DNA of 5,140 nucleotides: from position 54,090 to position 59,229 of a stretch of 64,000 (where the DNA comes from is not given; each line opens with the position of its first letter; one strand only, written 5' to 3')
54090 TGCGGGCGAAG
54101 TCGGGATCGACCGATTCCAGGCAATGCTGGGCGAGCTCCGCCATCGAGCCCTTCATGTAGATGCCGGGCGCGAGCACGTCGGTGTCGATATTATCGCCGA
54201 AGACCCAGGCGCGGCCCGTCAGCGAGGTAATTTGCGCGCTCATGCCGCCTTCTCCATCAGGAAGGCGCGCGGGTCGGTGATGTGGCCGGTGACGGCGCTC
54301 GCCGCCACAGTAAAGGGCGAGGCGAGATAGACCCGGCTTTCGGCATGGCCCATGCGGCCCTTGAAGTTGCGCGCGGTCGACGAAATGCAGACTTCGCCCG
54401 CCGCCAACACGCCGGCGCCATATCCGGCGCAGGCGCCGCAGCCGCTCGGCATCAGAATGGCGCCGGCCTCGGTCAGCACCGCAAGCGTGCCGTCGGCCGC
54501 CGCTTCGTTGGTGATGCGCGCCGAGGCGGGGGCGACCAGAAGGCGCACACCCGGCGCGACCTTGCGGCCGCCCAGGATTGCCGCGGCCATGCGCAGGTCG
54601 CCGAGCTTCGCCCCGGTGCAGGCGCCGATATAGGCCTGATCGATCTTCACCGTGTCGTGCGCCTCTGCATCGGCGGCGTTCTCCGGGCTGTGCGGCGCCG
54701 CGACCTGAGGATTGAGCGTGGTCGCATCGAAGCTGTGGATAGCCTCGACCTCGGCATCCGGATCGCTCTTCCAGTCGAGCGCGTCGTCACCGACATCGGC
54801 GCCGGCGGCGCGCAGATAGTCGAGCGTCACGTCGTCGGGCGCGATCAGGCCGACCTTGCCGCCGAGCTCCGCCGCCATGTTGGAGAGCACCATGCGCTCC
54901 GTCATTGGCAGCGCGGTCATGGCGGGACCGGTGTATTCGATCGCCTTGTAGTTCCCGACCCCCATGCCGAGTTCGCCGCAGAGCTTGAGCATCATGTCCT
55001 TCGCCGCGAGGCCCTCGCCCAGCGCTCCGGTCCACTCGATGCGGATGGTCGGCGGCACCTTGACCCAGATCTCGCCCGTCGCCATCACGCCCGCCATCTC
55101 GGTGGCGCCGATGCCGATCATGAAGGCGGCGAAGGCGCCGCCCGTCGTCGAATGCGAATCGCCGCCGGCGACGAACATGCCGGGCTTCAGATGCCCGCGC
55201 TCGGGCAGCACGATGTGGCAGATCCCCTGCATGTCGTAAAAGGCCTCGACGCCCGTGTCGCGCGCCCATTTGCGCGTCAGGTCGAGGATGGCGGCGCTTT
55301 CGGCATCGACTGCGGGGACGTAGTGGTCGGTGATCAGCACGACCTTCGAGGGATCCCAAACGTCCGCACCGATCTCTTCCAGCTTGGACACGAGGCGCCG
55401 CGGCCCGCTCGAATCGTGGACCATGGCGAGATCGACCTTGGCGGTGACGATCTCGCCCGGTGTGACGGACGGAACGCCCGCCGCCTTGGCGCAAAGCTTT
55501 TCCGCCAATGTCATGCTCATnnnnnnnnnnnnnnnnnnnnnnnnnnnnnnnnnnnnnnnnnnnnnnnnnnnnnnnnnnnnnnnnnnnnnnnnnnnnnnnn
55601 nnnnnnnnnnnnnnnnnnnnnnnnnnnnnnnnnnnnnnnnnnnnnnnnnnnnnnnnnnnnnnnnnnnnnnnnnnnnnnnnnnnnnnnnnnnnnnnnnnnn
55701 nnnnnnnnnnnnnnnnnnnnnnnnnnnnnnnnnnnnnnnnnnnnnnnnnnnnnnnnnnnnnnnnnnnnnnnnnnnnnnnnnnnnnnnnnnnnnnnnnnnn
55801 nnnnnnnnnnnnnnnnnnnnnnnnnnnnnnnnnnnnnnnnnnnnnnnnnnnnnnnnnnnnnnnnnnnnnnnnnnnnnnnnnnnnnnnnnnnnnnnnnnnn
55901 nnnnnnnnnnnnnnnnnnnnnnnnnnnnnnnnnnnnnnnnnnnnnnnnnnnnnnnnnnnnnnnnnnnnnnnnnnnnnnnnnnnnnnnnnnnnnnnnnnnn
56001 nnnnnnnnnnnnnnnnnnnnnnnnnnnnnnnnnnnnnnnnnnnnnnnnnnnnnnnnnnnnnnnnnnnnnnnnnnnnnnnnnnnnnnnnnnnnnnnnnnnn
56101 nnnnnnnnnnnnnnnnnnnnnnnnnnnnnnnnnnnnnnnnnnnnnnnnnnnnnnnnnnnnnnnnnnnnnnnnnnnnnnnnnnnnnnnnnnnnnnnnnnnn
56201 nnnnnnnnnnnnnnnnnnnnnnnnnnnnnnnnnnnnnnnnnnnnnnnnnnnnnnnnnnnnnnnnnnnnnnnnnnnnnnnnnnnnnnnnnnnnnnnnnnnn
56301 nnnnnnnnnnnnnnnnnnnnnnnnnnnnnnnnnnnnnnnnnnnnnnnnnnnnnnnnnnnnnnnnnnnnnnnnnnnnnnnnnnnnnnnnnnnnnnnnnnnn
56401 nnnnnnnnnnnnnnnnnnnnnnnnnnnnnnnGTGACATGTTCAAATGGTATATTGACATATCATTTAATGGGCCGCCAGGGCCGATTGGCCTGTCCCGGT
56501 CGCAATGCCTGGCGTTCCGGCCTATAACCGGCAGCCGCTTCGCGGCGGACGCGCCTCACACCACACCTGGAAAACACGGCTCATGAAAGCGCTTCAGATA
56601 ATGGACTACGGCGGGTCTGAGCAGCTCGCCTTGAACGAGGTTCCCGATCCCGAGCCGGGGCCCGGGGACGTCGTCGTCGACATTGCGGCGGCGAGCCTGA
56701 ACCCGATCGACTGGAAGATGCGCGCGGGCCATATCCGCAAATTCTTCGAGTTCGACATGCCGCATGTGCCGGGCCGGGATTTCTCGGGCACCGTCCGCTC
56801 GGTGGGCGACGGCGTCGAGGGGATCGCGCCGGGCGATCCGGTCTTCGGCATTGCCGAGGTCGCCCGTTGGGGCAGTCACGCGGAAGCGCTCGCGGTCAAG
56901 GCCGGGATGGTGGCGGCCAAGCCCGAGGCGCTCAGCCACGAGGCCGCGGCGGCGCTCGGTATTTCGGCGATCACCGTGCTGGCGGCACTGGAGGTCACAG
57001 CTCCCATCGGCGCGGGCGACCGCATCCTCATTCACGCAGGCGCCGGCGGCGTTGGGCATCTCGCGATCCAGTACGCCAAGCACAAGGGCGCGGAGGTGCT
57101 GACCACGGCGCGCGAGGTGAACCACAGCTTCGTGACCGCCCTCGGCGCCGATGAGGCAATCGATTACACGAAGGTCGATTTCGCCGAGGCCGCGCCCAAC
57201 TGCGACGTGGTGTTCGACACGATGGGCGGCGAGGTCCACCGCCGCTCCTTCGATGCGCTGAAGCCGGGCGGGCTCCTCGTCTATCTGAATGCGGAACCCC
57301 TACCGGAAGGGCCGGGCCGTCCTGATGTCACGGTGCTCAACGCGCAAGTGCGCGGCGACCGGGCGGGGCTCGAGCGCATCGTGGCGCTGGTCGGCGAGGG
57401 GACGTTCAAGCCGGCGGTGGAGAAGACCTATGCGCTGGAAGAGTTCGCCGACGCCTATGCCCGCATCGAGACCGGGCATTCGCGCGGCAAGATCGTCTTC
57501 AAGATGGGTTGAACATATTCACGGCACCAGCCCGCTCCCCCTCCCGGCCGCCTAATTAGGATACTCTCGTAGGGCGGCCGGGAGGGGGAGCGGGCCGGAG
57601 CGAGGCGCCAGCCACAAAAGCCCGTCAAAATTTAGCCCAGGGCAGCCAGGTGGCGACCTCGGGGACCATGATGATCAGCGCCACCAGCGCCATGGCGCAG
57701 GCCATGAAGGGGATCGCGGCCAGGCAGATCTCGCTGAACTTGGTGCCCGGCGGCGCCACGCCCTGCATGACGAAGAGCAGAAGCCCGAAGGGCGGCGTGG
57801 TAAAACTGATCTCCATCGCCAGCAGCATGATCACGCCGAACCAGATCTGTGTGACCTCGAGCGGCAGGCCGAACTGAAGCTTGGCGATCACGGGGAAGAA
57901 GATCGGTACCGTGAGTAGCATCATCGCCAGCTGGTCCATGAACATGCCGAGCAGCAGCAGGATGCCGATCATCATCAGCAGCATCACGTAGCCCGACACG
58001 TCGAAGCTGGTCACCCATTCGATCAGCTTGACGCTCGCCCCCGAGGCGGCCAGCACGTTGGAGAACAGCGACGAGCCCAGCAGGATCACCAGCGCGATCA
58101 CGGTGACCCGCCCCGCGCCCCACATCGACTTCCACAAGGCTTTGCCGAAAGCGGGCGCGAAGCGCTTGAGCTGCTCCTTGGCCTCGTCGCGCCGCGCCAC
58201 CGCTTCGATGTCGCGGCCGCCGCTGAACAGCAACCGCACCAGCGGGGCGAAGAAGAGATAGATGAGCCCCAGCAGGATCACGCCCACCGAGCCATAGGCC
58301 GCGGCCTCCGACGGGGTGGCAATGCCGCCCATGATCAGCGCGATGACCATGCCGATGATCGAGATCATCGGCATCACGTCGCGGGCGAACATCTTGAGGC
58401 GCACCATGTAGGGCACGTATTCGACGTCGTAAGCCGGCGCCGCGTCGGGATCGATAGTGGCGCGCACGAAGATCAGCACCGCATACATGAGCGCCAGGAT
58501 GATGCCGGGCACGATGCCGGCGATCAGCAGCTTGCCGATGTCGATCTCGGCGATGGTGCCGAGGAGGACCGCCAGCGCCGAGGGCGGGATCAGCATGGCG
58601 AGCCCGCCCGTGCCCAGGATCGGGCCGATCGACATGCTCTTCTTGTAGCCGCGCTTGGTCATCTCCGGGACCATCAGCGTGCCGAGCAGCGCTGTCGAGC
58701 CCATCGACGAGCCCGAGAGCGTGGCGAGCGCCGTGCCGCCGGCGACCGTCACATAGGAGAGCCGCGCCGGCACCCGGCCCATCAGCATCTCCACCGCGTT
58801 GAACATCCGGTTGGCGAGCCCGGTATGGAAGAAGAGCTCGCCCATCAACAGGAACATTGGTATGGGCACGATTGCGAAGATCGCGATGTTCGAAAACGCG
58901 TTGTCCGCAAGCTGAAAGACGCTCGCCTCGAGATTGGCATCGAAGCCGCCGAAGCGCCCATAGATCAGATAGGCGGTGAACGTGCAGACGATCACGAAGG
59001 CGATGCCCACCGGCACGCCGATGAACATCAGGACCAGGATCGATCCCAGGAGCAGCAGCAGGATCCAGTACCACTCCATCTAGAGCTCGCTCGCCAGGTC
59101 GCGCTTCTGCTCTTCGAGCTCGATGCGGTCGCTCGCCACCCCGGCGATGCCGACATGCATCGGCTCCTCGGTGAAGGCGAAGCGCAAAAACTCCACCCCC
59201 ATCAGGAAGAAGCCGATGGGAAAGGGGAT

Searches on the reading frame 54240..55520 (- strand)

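Call 66: search_protein_families(library=pfam, proteins=[window:54240-55520:-], max_evalue=0.00001)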
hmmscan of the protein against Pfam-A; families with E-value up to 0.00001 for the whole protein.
window:54240-55520:- (426 aa): 1 family
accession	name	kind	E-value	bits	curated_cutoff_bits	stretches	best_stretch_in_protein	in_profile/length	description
PF00330.25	Aconitase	-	2.3e-93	314.1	28.7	1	27-412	18-463/463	Aconitase family (aconitate hydratase)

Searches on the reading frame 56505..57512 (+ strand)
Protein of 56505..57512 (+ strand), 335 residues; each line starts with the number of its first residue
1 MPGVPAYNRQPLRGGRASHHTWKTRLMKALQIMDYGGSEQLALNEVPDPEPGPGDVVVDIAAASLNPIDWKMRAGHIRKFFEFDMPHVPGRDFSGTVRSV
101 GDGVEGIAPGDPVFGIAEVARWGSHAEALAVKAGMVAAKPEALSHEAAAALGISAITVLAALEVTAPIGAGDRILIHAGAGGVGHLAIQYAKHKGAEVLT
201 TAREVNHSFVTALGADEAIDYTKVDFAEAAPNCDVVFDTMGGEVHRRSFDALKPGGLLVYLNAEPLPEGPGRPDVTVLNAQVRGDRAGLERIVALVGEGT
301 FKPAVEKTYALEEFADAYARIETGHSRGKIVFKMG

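Call 66: search_protein_families(library=pfam, proteins=[window:56505-57512:+], max_evalue=0.00001)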
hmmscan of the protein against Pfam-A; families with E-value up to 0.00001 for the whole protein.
window:56505-57512:+ (335 aa): 3 families
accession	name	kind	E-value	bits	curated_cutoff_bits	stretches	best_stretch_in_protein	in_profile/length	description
PF13602.12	ADH_zinc_N_2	-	7.5e-26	92.1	27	1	213-331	1-133/134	Zinc-binding dehydrogenase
PF08240.17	ADH_N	-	2.9e-15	56.8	23.5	1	52-140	1-103/104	Alcohol dehydrogenase GroES-like domain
PF00107.32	ADH_zinc_N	-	1.1e-13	51.7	31.8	1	182-263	1-90/129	Zinc-binding dehydrogenase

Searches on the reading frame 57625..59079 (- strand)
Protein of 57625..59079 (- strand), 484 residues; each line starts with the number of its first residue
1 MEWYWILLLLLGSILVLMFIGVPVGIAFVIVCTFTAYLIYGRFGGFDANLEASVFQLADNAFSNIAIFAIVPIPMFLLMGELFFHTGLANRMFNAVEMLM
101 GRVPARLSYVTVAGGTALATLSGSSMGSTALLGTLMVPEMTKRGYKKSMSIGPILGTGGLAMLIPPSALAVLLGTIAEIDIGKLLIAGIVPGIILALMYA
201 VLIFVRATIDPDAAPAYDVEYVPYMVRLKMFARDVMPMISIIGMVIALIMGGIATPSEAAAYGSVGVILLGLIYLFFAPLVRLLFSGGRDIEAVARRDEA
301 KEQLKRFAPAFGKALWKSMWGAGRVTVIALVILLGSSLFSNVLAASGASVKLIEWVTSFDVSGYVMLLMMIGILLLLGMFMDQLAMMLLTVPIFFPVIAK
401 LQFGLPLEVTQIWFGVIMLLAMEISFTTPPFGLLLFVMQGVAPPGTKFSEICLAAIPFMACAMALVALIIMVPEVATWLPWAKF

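Call 66: search_protein_families(library=pfam, proteins=[window:57625-59079:-], max_evalue=0.00001)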
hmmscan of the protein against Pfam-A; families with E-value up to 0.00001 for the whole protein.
window:57625-59079:- (484 aa): 1 family
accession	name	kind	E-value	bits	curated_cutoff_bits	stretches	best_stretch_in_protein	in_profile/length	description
PF06808.19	DctM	-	2e-70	238.2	23.8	1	11-474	1-412/413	Tripartite ATP-independent periplasmic transporter, DctM component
